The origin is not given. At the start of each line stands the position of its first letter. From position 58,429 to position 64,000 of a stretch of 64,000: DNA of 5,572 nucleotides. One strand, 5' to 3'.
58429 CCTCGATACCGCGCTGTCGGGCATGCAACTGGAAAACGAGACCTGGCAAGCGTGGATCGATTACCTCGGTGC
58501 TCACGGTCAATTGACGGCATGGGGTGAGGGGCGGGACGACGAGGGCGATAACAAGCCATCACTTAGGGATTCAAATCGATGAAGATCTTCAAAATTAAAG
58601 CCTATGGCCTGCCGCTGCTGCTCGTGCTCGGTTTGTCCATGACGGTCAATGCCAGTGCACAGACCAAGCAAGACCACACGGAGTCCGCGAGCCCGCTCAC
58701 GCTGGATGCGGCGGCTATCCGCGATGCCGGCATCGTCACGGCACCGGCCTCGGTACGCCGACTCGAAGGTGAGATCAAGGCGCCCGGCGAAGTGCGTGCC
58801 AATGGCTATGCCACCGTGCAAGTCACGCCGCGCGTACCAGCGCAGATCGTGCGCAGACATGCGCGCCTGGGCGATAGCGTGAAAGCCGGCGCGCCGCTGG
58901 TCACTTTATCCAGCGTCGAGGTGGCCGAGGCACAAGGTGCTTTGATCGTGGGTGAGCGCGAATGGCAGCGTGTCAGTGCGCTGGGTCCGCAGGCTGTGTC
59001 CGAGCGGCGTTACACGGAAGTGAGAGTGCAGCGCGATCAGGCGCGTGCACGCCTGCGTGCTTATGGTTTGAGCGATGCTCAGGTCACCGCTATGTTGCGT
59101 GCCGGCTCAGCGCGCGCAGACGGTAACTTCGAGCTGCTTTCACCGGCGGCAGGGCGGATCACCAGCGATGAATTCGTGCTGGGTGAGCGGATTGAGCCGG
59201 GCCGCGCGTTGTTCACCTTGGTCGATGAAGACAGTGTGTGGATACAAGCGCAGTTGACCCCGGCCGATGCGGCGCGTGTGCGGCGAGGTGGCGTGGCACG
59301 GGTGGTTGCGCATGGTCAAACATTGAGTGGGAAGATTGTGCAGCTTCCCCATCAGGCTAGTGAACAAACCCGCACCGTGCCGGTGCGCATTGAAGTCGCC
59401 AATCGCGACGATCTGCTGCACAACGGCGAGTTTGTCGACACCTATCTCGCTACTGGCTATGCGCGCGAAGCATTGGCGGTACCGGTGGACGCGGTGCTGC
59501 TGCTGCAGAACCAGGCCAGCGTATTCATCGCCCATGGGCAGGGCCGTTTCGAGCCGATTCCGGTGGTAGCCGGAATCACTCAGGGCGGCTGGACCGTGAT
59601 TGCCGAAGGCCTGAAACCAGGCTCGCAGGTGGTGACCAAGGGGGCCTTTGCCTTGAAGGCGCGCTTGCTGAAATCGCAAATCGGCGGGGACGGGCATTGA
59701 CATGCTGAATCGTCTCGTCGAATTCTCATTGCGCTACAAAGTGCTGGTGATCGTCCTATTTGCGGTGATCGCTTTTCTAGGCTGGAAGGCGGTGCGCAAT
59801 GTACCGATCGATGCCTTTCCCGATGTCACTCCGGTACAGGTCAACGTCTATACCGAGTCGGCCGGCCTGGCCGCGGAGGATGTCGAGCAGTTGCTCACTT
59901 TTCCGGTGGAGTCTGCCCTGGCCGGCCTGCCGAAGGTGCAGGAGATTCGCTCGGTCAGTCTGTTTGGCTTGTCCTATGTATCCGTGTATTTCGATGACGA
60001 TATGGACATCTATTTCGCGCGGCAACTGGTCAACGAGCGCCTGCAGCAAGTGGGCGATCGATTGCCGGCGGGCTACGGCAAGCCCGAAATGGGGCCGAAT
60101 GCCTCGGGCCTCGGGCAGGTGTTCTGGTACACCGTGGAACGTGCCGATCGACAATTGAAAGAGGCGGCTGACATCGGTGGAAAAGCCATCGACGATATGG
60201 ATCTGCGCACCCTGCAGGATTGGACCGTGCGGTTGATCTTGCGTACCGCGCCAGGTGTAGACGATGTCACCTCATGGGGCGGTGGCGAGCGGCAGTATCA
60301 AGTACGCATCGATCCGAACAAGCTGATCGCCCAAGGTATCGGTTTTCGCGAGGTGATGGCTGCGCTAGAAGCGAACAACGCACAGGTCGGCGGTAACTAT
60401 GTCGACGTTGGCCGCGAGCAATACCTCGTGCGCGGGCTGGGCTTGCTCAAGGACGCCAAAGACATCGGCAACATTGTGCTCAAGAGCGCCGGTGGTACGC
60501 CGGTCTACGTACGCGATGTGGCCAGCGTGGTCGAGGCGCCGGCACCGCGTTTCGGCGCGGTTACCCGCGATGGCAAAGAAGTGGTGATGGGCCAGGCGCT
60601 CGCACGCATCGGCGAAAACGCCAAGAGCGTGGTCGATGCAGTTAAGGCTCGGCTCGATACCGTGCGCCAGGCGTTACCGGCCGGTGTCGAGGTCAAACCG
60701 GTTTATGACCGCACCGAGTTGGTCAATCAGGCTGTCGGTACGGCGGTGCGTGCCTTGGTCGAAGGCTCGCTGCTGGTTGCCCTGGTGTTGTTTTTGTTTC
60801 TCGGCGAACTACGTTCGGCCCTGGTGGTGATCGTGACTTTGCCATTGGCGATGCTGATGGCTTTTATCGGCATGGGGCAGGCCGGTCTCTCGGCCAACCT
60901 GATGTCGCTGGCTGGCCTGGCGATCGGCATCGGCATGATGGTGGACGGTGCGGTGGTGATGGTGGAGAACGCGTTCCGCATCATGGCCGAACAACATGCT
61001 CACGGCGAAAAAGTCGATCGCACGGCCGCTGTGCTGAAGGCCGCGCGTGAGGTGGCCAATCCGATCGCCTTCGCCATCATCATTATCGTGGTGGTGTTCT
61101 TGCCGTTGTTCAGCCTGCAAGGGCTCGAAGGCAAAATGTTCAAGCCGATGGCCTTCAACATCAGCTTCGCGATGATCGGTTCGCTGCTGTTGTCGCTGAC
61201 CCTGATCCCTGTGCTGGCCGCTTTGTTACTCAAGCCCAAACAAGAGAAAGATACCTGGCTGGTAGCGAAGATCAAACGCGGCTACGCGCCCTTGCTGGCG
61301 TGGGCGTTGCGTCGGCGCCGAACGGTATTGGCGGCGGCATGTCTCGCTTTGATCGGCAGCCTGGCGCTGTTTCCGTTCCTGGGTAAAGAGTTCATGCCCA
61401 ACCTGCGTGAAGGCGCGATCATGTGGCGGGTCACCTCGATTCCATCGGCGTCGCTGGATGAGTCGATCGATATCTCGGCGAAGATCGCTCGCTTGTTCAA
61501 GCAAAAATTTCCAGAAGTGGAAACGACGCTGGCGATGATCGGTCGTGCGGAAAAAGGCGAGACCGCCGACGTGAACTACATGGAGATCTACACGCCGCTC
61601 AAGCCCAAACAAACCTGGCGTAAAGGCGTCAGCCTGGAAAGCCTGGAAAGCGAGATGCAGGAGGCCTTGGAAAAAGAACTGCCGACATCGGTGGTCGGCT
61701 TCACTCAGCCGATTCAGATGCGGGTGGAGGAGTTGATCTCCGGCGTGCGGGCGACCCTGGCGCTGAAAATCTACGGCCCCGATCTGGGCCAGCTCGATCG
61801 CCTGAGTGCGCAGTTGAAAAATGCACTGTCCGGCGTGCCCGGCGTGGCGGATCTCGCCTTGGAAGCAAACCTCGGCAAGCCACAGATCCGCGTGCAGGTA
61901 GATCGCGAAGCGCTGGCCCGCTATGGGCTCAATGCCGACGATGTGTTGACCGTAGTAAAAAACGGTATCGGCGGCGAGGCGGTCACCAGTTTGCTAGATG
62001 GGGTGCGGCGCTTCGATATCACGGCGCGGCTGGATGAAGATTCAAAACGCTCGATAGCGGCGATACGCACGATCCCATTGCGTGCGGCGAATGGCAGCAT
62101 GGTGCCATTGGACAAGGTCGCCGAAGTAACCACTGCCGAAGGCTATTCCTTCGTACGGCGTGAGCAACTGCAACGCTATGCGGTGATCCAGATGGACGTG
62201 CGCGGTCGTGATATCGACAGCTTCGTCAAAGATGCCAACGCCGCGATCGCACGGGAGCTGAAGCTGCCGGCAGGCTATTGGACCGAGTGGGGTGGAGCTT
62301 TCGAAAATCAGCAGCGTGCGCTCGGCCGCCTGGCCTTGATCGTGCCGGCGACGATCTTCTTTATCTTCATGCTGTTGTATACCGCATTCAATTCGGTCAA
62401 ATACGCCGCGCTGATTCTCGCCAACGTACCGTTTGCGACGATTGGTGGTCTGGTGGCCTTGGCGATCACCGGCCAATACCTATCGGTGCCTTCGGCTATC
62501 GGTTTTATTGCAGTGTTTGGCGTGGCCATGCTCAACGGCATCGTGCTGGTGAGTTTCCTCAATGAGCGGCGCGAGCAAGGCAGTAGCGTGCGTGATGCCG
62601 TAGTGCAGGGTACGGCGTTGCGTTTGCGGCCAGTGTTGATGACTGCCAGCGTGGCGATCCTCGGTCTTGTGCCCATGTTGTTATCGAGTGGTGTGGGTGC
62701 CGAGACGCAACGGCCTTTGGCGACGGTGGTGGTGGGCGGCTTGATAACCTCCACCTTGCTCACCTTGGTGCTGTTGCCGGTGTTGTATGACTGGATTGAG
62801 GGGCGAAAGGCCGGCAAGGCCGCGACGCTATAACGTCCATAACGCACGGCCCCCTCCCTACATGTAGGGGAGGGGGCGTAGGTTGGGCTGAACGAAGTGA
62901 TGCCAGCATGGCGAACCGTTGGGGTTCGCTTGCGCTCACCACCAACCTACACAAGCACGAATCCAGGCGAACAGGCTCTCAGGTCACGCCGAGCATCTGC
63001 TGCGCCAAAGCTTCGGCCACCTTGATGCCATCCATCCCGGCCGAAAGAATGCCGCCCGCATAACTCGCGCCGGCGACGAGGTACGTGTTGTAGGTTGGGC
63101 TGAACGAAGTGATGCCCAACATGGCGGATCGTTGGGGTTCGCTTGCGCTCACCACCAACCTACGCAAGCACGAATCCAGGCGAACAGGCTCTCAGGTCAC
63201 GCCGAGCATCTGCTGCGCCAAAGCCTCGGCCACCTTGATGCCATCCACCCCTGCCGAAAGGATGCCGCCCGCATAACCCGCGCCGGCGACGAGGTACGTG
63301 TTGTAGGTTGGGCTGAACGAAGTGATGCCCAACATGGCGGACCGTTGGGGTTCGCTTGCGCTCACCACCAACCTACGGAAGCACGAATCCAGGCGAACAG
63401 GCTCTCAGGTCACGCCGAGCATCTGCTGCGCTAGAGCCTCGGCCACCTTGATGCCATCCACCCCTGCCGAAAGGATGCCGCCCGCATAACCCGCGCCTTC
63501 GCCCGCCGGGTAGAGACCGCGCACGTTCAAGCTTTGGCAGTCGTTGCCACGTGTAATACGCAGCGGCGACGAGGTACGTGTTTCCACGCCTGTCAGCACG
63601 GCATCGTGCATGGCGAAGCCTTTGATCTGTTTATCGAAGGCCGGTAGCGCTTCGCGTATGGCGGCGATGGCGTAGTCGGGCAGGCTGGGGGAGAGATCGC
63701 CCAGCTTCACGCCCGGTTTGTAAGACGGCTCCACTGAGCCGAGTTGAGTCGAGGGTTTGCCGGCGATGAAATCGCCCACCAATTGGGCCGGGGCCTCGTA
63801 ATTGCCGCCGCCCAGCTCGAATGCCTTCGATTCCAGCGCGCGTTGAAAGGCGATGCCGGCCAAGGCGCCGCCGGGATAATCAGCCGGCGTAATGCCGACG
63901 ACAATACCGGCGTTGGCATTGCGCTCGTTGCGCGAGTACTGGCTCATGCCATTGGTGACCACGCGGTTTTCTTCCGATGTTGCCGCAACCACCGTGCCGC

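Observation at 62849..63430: Three tandem copies of an about 210-bp unit that duplicates a gene 3' end together with a 73-bp inverted-repeat-bounded element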

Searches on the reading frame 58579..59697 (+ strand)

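Call 26: search_protein_families(library=pfam, proteins=[window:58579-59697:+])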
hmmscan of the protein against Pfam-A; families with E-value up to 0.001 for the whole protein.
window:58579-59697:+ (373 aa): 2 families
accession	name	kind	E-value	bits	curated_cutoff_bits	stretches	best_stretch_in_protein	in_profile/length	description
PF16576.10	HlyD_D23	-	1e-35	123.4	30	1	62-286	2-214/214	Barrel-sandwich domain of CusB or HlyD membrane-fusion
PF13437.12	HlyD_3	-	2.6e-16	60.7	22.2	1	186-283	2-106/106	HlyD family secretion protein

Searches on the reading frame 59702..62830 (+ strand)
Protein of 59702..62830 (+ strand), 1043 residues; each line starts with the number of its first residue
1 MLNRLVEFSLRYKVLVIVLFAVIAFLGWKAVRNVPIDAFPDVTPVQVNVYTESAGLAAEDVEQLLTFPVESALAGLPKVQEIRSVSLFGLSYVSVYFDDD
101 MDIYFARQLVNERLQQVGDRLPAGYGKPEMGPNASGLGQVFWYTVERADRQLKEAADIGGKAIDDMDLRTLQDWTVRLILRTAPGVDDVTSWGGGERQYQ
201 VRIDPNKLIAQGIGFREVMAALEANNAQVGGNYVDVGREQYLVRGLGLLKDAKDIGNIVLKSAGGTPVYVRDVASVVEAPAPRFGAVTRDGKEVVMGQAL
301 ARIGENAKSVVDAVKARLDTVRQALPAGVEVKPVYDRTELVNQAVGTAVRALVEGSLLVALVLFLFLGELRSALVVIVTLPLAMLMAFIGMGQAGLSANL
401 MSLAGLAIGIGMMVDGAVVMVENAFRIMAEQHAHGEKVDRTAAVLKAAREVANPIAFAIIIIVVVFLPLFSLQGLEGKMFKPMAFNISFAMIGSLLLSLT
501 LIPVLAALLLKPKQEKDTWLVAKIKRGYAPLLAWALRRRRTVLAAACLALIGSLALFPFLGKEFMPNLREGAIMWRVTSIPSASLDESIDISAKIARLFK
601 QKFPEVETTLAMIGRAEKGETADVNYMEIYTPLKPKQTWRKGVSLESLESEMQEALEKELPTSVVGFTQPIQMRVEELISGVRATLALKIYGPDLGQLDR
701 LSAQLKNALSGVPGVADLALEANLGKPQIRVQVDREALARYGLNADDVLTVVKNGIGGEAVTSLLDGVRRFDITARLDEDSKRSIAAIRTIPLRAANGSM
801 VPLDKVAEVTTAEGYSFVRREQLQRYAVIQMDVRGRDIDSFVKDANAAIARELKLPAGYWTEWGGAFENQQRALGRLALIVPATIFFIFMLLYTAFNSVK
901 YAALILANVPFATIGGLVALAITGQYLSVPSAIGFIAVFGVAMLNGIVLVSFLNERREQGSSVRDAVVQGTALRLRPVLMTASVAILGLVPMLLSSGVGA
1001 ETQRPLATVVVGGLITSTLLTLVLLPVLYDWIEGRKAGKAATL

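Call 7: find_encoding_contigs(protein=window:59702-62830:+, flank=10000, max_places=10)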
Protein window:59702-62830:+ (1043 aa): no gene with exactly this product is on record in the collection.
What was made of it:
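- Tried and rejected: An exact look-up of the efflux-pump protein, to find the source genome or sister strains, returned nothing on record (call 7).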

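Call 26: search_protein_families(library=pfam, proteins=[window:59702-62830:+])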
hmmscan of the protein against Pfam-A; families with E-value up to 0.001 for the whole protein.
window:59702-62830:+ (1043 aa): 1 family
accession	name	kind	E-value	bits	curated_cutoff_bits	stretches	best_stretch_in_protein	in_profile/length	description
PF00873.25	ACR_tran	-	1.6e-289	963.4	28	1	6-1031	2-1019/1021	AcrB/AcrD/AcrF family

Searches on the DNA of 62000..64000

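Call 8: search_rna_families(source=window, start=62000, end=64000, threshold=evalue, max_evalue=1)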
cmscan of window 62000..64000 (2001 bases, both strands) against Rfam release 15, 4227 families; matches with E-value up to 1: 0.
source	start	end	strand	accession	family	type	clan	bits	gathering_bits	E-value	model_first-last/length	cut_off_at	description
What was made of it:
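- On Diversity-generating retroelement (template and variable repeats at a gene 3' end): Rfam has no match in the region (call 8).
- Rfam shows no match in the region (call 8), and no reverse transcriptase or invertase was seen in the neighbours examined.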

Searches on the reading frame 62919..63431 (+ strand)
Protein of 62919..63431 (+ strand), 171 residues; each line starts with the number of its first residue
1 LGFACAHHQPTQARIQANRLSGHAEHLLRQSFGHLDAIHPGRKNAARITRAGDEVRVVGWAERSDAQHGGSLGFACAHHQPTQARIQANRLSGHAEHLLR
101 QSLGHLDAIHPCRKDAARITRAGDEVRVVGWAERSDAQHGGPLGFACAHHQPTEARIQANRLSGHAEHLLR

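Call 63: search_protein_families(library=pfam, proteins=[window:62919-63431:+], max_evalue=0.1)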
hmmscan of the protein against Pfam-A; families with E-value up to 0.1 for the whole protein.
window:62919-63431:+ (171 aa): 3 families
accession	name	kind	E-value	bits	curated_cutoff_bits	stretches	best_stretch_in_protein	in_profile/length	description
PF10809.13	DUF2732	-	0.00025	21.4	25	0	82-125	31-74/75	Protein of unknown function (DUF2732)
PF25256.1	DUF7857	-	0.008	17.2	27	0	65-97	53-85/123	Family of unknown function (DUF7857)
PF20320.3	DUF6615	-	0.012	15.6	23.8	0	11-37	75-101/289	Family of unknown function (DUF6615)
